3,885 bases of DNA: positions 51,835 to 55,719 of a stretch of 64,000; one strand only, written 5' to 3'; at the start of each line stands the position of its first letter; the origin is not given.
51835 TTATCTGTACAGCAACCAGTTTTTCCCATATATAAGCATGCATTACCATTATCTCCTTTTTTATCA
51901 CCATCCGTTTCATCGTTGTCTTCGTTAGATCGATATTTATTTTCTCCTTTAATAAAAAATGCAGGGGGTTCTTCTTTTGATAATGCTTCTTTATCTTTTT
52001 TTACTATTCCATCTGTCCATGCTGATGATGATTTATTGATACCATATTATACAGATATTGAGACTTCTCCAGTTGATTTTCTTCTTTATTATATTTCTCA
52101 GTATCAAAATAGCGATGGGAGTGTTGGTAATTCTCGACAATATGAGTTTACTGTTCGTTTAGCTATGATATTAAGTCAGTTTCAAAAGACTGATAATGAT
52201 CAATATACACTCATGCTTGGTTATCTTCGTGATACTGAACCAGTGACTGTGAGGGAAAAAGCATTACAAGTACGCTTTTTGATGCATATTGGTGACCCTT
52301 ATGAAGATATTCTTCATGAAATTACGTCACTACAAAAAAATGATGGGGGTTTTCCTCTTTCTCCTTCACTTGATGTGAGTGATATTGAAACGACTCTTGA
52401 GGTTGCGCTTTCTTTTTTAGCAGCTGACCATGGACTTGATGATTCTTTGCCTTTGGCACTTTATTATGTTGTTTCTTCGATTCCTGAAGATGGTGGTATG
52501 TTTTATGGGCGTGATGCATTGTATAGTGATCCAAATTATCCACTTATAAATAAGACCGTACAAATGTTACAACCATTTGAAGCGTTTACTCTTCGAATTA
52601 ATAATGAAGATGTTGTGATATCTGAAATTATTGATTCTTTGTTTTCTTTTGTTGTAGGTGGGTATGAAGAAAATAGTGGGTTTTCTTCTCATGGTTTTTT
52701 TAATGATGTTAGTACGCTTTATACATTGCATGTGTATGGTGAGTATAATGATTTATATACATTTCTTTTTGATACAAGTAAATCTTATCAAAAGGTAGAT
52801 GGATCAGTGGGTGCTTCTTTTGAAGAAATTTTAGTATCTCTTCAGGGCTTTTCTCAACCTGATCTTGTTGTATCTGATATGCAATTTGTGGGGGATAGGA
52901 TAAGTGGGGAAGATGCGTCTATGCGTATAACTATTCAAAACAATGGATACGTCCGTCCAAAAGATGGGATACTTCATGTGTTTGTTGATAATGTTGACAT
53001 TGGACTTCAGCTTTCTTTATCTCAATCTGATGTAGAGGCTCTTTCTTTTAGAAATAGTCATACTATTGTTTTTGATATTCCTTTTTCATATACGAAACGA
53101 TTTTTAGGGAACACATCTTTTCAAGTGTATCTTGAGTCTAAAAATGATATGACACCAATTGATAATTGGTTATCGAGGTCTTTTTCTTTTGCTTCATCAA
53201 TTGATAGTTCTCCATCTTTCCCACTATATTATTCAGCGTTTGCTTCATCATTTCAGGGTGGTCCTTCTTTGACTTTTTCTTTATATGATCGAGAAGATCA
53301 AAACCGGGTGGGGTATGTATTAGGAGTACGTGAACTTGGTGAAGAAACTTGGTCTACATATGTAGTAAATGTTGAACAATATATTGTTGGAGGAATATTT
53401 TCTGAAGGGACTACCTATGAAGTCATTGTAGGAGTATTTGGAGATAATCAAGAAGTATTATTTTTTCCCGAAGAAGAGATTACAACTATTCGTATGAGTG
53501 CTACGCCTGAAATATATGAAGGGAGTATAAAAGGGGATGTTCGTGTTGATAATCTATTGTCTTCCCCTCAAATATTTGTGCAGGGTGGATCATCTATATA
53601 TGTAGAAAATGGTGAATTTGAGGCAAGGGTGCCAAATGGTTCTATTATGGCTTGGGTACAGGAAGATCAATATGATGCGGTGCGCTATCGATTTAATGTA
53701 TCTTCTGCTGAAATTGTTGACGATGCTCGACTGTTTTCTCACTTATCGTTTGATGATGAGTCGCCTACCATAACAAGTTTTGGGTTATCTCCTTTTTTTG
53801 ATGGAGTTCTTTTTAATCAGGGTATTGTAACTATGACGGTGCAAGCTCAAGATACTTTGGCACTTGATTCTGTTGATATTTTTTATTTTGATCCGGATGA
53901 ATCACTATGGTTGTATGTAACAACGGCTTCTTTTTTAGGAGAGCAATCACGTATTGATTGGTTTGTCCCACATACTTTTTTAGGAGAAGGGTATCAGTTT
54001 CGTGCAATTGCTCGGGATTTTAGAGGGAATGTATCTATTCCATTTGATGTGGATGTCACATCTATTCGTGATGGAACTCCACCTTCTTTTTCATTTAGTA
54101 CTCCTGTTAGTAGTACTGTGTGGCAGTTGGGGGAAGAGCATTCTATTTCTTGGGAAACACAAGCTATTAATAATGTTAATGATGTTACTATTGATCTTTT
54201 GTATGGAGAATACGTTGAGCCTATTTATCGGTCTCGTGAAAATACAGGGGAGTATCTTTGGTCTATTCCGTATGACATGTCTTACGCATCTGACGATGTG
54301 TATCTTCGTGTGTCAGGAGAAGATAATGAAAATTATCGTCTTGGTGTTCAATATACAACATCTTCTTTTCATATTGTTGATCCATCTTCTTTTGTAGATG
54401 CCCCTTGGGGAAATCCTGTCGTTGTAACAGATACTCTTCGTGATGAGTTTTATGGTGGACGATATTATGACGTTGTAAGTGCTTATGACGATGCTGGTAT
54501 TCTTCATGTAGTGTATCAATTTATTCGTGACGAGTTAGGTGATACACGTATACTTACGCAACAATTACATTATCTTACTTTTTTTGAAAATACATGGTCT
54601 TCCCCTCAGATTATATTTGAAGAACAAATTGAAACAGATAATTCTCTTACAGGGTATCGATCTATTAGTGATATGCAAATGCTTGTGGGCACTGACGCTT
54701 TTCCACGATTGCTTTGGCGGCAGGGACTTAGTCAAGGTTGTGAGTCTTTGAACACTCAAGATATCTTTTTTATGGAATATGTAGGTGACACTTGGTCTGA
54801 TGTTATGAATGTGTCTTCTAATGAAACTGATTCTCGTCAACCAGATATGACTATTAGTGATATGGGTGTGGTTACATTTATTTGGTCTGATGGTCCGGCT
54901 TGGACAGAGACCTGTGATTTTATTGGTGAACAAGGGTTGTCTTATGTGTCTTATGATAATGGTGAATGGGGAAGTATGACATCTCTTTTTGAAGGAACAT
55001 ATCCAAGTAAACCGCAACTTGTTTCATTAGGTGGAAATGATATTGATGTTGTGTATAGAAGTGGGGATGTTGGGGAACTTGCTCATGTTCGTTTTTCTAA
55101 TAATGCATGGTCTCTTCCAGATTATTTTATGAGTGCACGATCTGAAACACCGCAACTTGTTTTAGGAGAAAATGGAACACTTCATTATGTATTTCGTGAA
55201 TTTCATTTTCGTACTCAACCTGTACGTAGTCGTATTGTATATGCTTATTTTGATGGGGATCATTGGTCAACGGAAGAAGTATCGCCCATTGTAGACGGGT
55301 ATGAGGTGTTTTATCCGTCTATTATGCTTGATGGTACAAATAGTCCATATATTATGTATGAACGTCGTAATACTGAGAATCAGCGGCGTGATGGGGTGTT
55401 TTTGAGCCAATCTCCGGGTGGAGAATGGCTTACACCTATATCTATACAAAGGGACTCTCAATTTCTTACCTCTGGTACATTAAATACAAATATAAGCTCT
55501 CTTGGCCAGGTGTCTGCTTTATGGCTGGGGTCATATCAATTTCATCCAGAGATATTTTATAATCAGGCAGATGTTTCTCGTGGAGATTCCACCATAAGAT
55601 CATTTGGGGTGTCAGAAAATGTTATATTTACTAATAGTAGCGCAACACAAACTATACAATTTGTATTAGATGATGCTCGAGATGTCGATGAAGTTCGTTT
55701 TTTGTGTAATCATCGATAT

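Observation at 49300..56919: CAP-domain protein, membrane metallophosphoesterase and a 1796-aa secreted giant with three tandem C-terminal ~150-aa repeats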

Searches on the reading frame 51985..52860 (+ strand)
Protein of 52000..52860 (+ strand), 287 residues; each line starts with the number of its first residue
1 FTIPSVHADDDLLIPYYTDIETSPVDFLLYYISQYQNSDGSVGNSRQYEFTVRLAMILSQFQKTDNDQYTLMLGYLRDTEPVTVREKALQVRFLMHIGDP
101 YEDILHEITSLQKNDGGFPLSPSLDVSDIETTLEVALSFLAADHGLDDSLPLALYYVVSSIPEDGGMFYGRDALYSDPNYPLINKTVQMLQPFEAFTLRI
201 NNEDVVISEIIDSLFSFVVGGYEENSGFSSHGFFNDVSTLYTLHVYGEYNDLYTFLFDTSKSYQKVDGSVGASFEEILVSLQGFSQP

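Call 18: search_protein_families(library=pfam, proteins=[window:52000-52860:+], max_evalue=10)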
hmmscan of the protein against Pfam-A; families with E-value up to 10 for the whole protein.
window:52000-52860:+ (287 aa): 0 families

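Call 39: search_solved_structures(query=A3, max_evalue=10, show_alignments=2)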
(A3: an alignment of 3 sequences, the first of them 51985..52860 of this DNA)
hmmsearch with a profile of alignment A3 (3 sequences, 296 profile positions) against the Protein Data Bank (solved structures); distinct sequences matched with E-value up to 10: 11.
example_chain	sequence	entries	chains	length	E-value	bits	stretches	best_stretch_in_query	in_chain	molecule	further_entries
7xr7_A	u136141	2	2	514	1.4e-06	31.2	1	104-177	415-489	SQHop_cyclase_C domain-containing protein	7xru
8zg1_A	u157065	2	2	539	1.8e-06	31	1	104-177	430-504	Squalene cyclase C-terminal domain-containing protein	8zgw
8zg0_A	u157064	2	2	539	1.9e-06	30.8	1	104-177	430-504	Squalene cyclase C-terminal domain-containing protein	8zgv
7xq4_A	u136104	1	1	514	4.4e-06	29.7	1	104-177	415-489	SQHop_cyclase_C domain-containing protein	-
7xqz_A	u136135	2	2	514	5.8e-06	29.3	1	104-177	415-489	SQHop_cyclase_C domain-containing protein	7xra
8zg5_A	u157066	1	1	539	8.4e-06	28.7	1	104-176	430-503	Squalene cyclase C-terminal domain-containing protein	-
9i1g_A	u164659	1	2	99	0.38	13.5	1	224-285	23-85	Protein S100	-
5nws_A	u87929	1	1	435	0.7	12.6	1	24-143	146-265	saAcmM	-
1gsz_A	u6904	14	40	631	1.3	11.7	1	103-162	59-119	SQUALENE--HOPENE CYCLASE | SQUALENE-HOPENE CYCLASE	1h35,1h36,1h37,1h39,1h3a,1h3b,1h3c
2sqc_A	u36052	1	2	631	1.4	11.6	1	103-162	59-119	SQUALENE-HOPENE CYCLASE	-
3sqc_A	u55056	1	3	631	1.4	11.5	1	103-162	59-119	SQUALENE--HOPENE CYCLASE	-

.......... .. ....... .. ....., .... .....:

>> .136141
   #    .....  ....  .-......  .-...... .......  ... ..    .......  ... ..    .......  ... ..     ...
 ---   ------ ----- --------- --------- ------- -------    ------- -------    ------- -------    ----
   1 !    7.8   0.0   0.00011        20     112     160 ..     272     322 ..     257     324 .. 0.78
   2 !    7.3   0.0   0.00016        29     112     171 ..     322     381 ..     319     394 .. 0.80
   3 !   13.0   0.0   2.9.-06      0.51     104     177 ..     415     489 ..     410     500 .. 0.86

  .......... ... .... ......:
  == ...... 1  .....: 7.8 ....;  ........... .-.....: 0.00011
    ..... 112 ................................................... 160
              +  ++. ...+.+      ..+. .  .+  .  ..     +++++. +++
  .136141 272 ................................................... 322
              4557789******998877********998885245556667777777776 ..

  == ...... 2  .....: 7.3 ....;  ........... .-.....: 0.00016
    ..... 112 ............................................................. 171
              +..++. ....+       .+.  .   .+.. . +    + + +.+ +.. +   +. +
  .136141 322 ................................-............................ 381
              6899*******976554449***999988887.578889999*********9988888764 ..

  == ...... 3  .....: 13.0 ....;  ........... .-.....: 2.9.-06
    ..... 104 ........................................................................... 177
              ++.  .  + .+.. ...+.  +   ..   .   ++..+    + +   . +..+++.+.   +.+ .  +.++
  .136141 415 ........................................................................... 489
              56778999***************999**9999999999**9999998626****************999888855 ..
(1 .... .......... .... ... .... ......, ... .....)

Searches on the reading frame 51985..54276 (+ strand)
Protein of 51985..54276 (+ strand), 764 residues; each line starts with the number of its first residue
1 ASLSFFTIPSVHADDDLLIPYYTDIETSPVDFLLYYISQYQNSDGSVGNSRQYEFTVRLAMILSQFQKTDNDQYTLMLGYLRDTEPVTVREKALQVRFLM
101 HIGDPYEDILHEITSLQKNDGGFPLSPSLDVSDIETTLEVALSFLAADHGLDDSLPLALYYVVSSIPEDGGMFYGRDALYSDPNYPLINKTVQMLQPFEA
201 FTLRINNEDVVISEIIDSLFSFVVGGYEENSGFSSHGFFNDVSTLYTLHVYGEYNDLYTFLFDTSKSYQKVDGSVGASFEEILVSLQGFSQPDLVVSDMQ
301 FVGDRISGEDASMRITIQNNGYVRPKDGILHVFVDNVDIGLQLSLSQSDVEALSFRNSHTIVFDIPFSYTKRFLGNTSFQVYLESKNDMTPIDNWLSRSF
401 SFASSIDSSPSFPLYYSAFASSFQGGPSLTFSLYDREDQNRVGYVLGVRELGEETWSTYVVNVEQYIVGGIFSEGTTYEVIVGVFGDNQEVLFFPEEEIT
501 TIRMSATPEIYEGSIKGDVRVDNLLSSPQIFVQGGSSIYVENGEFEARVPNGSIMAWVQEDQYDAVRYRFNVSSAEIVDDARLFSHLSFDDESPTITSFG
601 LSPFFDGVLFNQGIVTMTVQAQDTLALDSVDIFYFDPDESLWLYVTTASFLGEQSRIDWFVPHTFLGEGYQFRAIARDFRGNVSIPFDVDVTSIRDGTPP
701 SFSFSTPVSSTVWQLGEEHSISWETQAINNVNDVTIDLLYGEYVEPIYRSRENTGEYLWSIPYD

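Call 70: find_related_loci(query=A5, collection=metagenome_contigs, flank=8000)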
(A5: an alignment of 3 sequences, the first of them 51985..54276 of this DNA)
Query A5 (764 aa) in metagenome_contigs; peptide patterns used: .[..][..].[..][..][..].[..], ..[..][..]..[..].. (x = any residue, [..] = any of these).
228 stretches matched a pattern; 4 encode a relative of the query (tblastn E <= 1e-3); 4 distinct loci.
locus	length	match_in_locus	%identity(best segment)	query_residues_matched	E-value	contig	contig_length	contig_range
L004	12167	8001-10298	30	1-764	5e-101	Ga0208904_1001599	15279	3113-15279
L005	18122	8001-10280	31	18-735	5e-96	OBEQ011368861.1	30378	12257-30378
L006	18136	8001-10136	30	18-740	1e-82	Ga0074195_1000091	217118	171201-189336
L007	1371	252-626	47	18-143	7e-31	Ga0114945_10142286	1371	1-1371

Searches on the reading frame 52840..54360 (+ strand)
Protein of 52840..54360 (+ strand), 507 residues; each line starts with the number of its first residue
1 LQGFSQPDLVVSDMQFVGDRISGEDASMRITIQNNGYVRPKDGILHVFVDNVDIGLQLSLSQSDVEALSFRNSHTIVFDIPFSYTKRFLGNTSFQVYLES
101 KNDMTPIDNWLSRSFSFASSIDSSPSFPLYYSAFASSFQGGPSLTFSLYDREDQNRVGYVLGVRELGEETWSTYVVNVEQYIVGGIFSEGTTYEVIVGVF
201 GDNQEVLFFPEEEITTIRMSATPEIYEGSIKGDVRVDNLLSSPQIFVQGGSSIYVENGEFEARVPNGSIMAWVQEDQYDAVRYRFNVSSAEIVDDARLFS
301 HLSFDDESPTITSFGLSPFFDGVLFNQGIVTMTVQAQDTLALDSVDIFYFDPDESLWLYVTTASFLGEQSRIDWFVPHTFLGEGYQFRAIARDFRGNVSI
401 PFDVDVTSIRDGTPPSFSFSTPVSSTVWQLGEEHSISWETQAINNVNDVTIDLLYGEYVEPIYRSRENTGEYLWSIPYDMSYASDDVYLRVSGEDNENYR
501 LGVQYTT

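Call 18: search_protein_families(library=pfam, proteins=[window:52840-54360:+], max_evalue=10)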
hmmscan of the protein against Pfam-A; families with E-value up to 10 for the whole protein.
window:52840-54360:+ (507 aa): 3 families
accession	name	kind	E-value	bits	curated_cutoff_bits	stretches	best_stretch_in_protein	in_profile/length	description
PF07705.17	CARDB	-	0.00021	21.9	22.7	1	6-103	1-88/101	CARDB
PF10342.15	Kre9_KNH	-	0.0053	17.9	24.6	1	421-498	1-82/94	Kre9/KNH-like N-terminal Ig-like domain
PF25291.1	CGLA_C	-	0.14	12.7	27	1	25-54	15-44/79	Lambda-carrageenase C-terminal domain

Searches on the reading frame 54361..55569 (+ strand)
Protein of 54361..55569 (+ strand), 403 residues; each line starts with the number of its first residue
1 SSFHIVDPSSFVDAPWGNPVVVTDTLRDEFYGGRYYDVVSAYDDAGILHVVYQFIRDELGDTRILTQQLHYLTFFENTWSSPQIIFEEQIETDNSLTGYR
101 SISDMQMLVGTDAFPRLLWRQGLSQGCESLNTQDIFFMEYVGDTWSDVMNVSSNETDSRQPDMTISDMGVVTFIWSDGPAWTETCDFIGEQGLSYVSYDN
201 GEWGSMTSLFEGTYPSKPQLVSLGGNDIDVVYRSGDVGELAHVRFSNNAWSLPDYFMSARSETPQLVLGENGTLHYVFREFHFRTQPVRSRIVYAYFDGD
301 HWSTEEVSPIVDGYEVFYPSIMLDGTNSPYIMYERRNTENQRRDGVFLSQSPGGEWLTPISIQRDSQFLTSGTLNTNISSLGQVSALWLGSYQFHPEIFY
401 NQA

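Call 18: search_protein_families(library=pfam, proteins=[window:54361-55569:+], max_evalue=10)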
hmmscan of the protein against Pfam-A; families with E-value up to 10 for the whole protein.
window:54361-55569:+ (403 aa): 2 families
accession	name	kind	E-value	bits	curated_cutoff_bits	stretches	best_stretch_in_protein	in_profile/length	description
PF22143.2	ScpA_C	-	0.039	14.6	27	1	285-314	25-55/91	C5a peptidase, fibronectin type III domain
PF15892.11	BNR_4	-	0.14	11.9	27.3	1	213-306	95-197/272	BNR repeat-containing family member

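Call 44: find_homologous_proteins(query=window:54361-55569:+, max_evalue=0.01)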
Query window:54361-55569:+: 1312 candidates shared short words with the query, none scored E <= 0.01.

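Call 53: predict_structure(alignment_id=A4)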
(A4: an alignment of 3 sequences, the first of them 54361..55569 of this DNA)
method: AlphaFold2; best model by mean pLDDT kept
length: 403 residues; sequences in the alignment: 3
mean_pLDDT: 77.8   pTM: 0.82
mean pLDDT of the five models: 77.8, 76.5, 76.4, 76.2, 64.9
residues with pLDDT >= 90: 79; 70-90: 222; 50-70: 72; < 50: 30
segments of 3 or more residues with pLDDT < 50: 1-13, 125-130, 180-188
pLDDT, mean of each block of 10 residues (from residue 1): 33 62 60 78 91 81 79 91 90 62 89 91 55 84 90 72 91 78 46 84 82 69 88 72 85 76 79 89 69 89 84 83 86 85 81 82 71 73 83 78 84
secondary structure, 60 per line:
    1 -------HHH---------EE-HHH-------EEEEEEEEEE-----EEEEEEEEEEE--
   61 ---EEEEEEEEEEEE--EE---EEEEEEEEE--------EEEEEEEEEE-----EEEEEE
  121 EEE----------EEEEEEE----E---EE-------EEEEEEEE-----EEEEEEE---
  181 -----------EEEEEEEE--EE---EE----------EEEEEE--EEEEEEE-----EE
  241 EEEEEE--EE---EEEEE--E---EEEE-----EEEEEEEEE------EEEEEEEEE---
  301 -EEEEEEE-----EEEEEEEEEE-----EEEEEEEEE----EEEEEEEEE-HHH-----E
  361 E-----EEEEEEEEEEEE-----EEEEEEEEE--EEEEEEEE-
elements in order: E33-42 E48-58 E64-75 E83-91 E100-109 E115-123 E134-140 E158-165 E171-177 E192-199 E219-224 E227-233 E239-246 E254-258 E265-268 E274-282 E289-297 E302-308 E314-323 E329-337 E342-350 E367-378 E384-392 E395-402

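Call 64: search_solved_structures(query=A4, max_evalue=10, show_alignments=1)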
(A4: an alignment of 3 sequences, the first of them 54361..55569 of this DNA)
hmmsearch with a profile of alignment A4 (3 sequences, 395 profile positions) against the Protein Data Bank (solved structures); distinct sequences matched with E-value up to 10: 0.
